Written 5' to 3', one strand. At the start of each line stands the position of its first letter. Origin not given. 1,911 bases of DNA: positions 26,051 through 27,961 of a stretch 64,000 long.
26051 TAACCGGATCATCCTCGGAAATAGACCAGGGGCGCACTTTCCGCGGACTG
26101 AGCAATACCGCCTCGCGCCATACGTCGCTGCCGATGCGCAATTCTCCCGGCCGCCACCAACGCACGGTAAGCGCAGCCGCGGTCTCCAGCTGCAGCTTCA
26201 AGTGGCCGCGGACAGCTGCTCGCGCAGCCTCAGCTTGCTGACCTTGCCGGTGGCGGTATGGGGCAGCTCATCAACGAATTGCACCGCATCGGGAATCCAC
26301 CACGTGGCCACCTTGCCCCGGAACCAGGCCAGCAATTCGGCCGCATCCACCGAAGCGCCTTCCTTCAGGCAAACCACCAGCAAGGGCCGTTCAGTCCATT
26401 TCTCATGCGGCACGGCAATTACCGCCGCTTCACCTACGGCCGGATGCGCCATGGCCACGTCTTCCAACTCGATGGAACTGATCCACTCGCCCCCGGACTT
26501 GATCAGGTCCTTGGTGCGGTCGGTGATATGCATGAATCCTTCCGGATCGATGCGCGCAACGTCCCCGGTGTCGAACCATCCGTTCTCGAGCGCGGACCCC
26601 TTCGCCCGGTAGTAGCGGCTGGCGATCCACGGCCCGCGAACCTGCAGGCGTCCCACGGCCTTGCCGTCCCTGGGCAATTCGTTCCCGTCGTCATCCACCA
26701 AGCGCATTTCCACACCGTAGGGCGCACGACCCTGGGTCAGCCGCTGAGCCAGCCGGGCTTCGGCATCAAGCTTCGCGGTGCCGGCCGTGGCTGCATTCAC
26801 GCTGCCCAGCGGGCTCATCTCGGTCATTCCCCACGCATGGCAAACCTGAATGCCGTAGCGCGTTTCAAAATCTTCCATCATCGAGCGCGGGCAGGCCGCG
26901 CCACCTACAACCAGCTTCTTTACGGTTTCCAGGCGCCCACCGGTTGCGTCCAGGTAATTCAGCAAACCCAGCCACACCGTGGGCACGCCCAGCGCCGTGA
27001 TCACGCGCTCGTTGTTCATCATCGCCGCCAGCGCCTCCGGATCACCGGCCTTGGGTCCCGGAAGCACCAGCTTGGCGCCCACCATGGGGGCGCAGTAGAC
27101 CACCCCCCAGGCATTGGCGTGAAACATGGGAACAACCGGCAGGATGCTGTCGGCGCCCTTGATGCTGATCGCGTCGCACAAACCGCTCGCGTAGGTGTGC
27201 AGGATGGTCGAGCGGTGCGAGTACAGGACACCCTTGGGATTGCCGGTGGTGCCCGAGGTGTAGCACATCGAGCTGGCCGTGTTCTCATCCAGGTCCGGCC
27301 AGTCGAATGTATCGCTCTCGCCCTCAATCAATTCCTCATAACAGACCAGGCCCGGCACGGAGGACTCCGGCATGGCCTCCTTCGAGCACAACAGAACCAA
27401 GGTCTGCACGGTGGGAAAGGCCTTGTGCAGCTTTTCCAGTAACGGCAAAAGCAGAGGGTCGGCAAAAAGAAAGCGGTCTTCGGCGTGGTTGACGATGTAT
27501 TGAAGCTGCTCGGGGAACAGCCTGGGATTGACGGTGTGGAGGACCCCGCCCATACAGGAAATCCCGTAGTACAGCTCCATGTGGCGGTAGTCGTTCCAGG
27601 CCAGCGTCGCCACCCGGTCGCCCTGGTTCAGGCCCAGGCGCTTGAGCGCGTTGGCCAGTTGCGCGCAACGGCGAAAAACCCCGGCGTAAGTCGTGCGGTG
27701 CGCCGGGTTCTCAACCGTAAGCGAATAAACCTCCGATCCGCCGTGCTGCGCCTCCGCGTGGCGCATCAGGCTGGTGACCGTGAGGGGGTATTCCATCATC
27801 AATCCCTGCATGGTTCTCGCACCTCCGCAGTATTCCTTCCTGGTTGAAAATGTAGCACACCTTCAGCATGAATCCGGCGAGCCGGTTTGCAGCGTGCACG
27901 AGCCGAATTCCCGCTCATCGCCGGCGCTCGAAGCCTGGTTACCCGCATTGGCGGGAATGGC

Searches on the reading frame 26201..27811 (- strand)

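Call 75: search_protein_families(library=pfam, proteins=[window:26201-27811:-], max_evalue=0.0001)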
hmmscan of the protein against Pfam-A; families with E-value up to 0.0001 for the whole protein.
window:26201-27811:- (537 aa): 2 families
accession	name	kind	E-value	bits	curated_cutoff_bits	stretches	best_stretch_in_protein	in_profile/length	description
PF00501.34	AMP-binding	-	2.8e-73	247.4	29.9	1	31-401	16-384/384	AMP-binding enzyme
PF13193.12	AMP-binding_C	-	8.2e-21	75.2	24.5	1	448-523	1-76/76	AMP-binding enzyme C-terminal domain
